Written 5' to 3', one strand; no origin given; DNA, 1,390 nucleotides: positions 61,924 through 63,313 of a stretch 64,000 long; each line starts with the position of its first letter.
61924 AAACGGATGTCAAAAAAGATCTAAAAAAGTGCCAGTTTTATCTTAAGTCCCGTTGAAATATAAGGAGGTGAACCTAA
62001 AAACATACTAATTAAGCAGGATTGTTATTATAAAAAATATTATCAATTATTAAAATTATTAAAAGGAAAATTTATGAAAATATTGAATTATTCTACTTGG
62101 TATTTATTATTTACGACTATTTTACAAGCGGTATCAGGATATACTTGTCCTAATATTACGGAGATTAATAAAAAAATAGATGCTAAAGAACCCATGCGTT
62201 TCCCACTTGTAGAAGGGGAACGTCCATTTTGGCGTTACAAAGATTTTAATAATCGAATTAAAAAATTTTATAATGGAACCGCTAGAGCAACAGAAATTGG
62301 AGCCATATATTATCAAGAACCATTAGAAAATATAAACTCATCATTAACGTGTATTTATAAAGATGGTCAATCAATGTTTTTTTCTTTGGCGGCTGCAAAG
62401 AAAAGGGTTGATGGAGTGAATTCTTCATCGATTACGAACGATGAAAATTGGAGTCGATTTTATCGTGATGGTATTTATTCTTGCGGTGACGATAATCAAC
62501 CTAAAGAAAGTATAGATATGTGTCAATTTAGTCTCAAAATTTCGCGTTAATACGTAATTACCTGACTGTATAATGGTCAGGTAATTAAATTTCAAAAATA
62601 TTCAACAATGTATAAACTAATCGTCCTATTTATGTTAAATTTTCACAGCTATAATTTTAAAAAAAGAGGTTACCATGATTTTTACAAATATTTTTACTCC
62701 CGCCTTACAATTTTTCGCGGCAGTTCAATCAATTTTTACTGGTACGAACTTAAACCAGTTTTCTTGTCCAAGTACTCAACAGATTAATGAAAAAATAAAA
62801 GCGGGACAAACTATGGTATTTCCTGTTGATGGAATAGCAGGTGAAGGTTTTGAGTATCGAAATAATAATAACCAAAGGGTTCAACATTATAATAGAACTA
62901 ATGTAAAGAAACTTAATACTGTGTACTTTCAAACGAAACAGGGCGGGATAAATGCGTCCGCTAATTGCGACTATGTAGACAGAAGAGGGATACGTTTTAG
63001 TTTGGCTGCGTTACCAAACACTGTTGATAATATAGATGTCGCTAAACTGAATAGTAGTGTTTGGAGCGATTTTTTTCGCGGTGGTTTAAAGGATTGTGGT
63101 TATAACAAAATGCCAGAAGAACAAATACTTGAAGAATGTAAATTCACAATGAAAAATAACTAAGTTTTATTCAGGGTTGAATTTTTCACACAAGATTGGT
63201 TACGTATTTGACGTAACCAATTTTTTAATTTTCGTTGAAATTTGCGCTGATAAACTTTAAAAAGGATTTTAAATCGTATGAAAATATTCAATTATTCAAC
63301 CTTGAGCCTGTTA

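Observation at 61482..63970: Tandem array of four paralogous small secreted cysteine-containing proteins with a duplicated terminator module: candidate undescribed family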

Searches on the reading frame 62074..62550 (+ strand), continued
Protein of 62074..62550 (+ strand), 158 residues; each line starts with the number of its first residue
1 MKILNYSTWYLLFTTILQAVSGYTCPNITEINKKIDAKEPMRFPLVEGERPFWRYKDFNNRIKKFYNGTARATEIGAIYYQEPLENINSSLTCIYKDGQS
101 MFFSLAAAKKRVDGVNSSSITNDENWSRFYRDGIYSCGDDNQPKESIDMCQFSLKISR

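Call 36: find_encoding_contigs(protein=P0021, flank=10000, max_places=2)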
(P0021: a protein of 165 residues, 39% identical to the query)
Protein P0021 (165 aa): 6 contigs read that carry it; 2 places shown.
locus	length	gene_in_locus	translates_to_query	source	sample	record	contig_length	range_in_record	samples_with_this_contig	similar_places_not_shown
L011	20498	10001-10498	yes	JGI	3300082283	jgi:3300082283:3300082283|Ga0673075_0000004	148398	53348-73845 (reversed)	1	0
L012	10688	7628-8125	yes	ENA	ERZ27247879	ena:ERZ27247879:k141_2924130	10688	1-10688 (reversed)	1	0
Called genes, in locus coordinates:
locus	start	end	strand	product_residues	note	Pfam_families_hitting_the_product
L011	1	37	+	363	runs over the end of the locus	PF00676:E1_dh, PF13292:DXP_synthase_N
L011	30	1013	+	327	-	PF02779:Transket_pyr, PF02780:Transketolase_C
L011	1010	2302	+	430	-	PF00364:Biotin_lipoyl, PF02817:E3_binding, PF00198:2-oxoacid_dh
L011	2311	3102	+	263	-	PF00398:RrnaAD, PF05401:NodS (faint)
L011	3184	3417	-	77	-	PF05532:CsbD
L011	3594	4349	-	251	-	PF01346:FKBP_N, PF00254:FKBP_C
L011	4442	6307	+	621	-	PF01134:GIDA, PF12831:FAD_oxidored, PF21680:GIDA_C_1st, PF13932:SAM_GIDA_C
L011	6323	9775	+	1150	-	PF17757:UvrB_inter, PF21132:MFD_D3, PF02559:CarD_TRCF_RID, PF00270:DEAD, PF04851:ResIII, PF00271:Helicase_C, PF03461:TRCF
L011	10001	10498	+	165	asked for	-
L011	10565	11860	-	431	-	PF13623:SurA_N_2, PF13624:SurA_N_3, PF09312:SurA_N, PF13616:Rotamase_3, PF00639:Rotamase, PF13145:Rotamase_2, PF13616:Rotamase_3, PF00639:Rotamase, +1 more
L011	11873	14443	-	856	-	PF03968:LptD_N (weak), PF04453:LptD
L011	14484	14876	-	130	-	-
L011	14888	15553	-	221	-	PF00834:Ribul_P_3_epim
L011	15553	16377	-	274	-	PF27507:DjlA_TM, PF05099:TerB, PF00226:DnaJ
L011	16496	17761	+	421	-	PF04413:Glycos_transf_N, PF00534:Glycos_transf_1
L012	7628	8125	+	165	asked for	-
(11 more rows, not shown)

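Call 37: find_encoding_contigs(protein=P0014, flank=10000, max_places=2)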
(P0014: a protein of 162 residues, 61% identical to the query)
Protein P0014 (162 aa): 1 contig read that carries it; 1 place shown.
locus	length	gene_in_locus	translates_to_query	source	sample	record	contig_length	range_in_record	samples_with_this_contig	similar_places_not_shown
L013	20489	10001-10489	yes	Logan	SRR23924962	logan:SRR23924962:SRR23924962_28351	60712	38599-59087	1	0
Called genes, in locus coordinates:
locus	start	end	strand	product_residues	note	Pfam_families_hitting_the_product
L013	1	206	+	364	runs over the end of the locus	PF00676:E1_dh, PF02775:TPP_enzyme_C (faint), PF13292:DXP_synthase_N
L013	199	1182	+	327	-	PF02779:Transket_pyr, PF02780:Transketolase_C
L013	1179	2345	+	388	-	PF00364:Biotin_lipoyl, PF02817:E3_binding, PF00198:2-oxoacid_dh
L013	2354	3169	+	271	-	PF00398:RrnaAD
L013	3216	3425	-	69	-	-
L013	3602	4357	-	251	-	PF01346:FKBP_N, PF00254:FKBP_C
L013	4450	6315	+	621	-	PF01134:GIDA, PF12831:FAD_oxidored, PF21680:GIDA_C_1st, PF13932:SAM_GIDA_C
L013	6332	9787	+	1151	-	PF17757:UvrB_inter, PF21132:MFD_D3, PF02559:CarD_TRCF_RID, PF00270:DEAD, PF04851:ResIII, PF00271:Helicase_C, PF03461:TRCF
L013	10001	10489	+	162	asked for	-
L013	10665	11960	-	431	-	PF13623:SurA_N_2, PF13624:SurA_N_3, PF09312:SurA_N, PF13616:Rotamase_3, PF00639:Rotamase, PF13145:Rotamase_2, PF13616:Rotamase_3, PF00639:Rotamase, +1 more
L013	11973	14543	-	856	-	PF03968:LptD_N (faint), PF04453:LptD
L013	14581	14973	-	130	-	-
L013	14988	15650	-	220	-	PF00834:Ribul_P_3_epim, PF00215:OMPdecase (faint)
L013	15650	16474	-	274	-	PF27507:DjlA_TM, PF05099:TerB, PF00226:DnaJ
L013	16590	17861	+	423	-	PF04413:Glycos_transf_N, PF00534:Glycos_transf_1 (weak)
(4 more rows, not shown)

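Call 42: search_protein_families(library=pfam, proteins=[P0033, P0035, P0038, P0029, P0041], max_evalue=10)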
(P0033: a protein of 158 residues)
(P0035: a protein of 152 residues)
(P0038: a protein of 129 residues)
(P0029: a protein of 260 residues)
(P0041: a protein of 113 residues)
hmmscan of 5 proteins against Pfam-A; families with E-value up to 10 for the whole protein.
P0033 (158 aa): 1 family
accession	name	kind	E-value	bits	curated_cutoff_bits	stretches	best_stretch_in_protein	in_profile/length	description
PF16855.10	Soc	-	0.12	13.3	27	0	36-65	21-50/74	Small outer capsid protein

P0035 (152 aa): 1 family
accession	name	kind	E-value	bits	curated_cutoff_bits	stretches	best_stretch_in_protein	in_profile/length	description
PF14913.11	DPCD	-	0.05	13.4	27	1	96-151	103-157/189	DPCD protein family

P0038 (129 aa): 2 families
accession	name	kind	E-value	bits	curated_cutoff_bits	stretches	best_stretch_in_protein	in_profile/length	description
PF19772.4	DUF6258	-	0.0047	17.4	25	1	78-108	23-53/136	Family of unknown function (DUF6258)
PF18242.7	LupA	-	0.037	14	25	1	53-101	113-164/178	Legionella ubiquitin-specific protease A domain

P0029 (260 aa): 0 families

P0041 (113 aa): 1 family
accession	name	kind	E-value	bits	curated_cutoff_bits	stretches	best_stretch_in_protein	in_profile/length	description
PF12582.13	DUF3757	-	0.0007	20.3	23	1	38-104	59-125/125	Protein of unknown function (DUF3757)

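Call 61: predict_structure(alignment_id=A5)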
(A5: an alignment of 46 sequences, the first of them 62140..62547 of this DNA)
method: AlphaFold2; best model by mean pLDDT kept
length: 136 residues; sequences in the alignment: 46
mean_pLDDT: 76.9   pTM: 0.73
mean pLDDT of the five models: 76.9, 75.2, 75.1, 74.2, 73.4
residues with pLDDT >= 90: 11; 70-90: 85; 50-70: 35; < 50: 5
segments of 3 or more residues with pLDDT < 50: 27-29
pLDDT, mean of each block of 10 residues (from residue 1): 82 76 53 65 64 89 87 82 83 90 84 75 70 75
secondary structure, 60 per line:
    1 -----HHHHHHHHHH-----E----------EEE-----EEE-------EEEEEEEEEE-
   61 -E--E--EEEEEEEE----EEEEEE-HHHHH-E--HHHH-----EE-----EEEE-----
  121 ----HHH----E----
elements in order: H6-15 E32-34 E40-42 E50-59 E68-75 E80-85 H87-91 H96-99 E112-115

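Call 64: find_encoding_contigs(protein=P0035, flank=8000, max_places=2)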
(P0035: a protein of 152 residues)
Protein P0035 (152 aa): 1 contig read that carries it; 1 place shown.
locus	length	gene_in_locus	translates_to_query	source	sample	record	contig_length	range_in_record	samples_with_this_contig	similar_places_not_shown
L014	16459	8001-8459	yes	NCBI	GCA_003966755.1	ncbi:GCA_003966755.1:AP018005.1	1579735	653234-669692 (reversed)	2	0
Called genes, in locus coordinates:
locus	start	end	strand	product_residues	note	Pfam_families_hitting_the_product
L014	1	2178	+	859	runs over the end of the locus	PF00501:AMP-binding, PF13193:AMP-binding_C (weak), PF00550:PP-binding, PF00975:Thioesterase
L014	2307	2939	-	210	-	PF00072:Response_reg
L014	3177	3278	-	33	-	-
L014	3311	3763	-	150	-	-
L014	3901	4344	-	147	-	-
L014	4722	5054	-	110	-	-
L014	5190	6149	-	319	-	PF14549:P22_Cro, PF15943:YdaS_toxin (weak)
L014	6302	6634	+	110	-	-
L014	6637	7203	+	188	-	PF22022:Phage_int_M (faint)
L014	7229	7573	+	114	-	PF00589:Phage_integrase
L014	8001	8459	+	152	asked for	-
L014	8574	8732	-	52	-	-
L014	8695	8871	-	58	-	-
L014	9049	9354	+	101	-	-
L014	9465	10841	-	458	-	PF00749:tRNA-synt_1c, PF19269:Anticodon_2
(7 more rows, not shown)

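Call 84: fold_search(model_id=the predicted structure, library=pdb)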
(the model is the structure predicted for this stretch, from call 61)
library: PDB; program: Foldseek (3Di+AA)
matches with E <= 10: 311; with E <= 0.001: 0
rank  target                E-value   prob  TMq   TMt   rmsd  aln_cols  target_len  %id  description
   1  2g6x_A                4.1e-01  0.11  0.21  0.15  16.9       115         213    9  Crystal structure of a novel green fluorescent protein from marine copepod Pontellina plumata (released 2006-03-28)
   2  5ltq_D                5.7e-01  0.06  0.18  0.12  16.4       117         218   12  Structure of the Yellow Fluorescent Protein lanYFP from Branchiostoma lanceolatum at pH 7.5 (released 2016-12-07)
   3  2g3o_C                6.4e-01  0.09  0.22  0.15  17.3       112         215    8  The 2.1A crystal structure of copGFP (released 2006-08-15)
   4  7z7p_B                6.8e-01  0.09  0.22  0.15  16.9       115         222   11  Structure of the fluorescent protein NeonCyan0.95 at pH 5.6 (released 2022-05-04)
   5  7sfa_B                7.2e-01  0.08  0.16  0.11  12.5        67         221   15  Branchiostoma floridae fluorescent protein LanFP10A2 (released 2022-03-30)
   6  5ltq_E                7.2e-01  0.06  0.18  0.13  16.4       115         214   11  Structure of the Yellow Fluorescent Protein lanYFP from Branchiostoma lanceolatum at pH 7.5 (released 2016-12-07)
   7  5ltq_N                7.2e-01  0.06  0.18  0.13  16.2       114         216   12  Structure of the Yellow Fluorescent Protein lanYFP from Branchiostoma lanceolatum at pH 7.5 (released 2016-12-07)
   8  5ltq_B                7.2e-01  0.05  0.18  0.13  16.3       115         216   11  Structure of the Yellow Fluorescent Protein lanYFP from Branchiostoma lanceolatum at pH 7.5 (released 2016-12-07)
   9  2dd9_A                9.6e-01  0.12  0.20  0.13  12.9        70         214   14  A mutant of GFP-like protein from Chiridius poppei (released 2007-01-23)
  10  6m9x_A                1.0e+00  0.07  0.16  0.12  12.5        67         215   15  X-ray Structure of Branchiostoma floridae fluorescent protein lanFP10A (released 2019-03-13)
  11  7z7o_D                1.0e+00  0.06  0.20  0.14  16.8       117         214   10  Structure of the fluorescent protein NeonCyan0.95 at pH 7.5 (released 2022-05-04)
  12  4oqw_H                1.1e+00  0.06  0.21  0.16  15.9       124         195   10  Crystal structure of mCardinal far-red fluorescent protein (released 2014-03-12)
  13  7z7o_C                1.1e+00  0.06  0.20  0.14  16.9       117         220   10  Structure of the fluorescent protein NeonCyan0.95 at pH 7.5 (released 2022-05-04)
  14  5ltq_O                1.1e+00  0.04  0.18  0.13  16.4       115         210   11  Structure of the Yellow Fluorescent Protein lanYFP from Branchiostoma lanceolatum at pH 7.5 (released 2016-12-07)
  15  5ltq_G                1.1e+00  0.04  0.18  0.13  16.8       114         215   12  Structure of the Yellow Fluorescent Protein lanYFP from Branchiostoma lanceolatum at pH 7.5 (released 2016-12-07)
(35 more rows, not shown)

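Call 90: search_protein_families(library=padloc, proteins=[window:62074-62547:+], max_evalue=0.1)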
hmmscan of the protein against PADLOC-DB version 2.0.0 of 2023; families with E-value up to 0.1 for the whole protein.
window:62074-62547:+ (158 aa): 0 families

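Call 91: search_protein_families(library=phrogs, proteins=[window:62074-62547:+], max_evalue=0.1)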
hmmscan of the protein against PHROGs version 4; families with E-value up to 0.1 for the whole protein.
window:62074-62547:+ (158 aa): 0 families

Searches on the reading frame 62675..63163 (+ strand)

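Call 3: search_protein_families(library=pfam, proteins=[window:62675-63163:+], max_evalue=1)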
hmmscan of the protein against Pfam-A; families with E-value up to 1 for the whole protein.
window:62675-63163:+ (162 aa): 1 family
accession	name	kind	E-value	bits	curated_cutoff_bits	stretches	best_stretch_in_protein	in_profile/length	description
PF23544.1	AtuA_ferredoxin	-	0.0021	18.8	27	1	61-99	59-97/113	AtuA ferredoxin-like domain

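Call 4: search_protein_families(library=ncbifam, proteins=[window:62675-63163:+], max_evalue=1)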
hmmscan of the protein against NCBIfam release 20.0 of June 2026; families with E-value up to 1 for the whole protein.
window:62675-63163:+ (162 aa): 1 family
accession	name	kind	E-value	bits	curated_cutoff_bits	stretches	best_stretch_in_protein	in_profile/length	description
NF037975.1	pilot_rel_YacC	equivalog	0.019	14.9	80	1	139-153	43-57/115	YacC family pilotin-like protein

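Call 90: search_protein_families(library=padloc, proteins=[window:62675-63160:+], max_evalue=0.1)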
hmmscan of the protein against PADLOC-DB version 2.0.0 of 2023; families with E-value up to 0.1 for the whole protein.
window:62675-63160:+ (162 aa): 0 families

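Call 91: search_protein_families(library=phrogs, proteins=[window:62675-63160:+], max_evalue=0.1)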
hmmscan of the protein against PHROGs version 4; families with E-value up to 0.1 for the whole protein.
window:62675-63160:+ (162 aa): 0 families
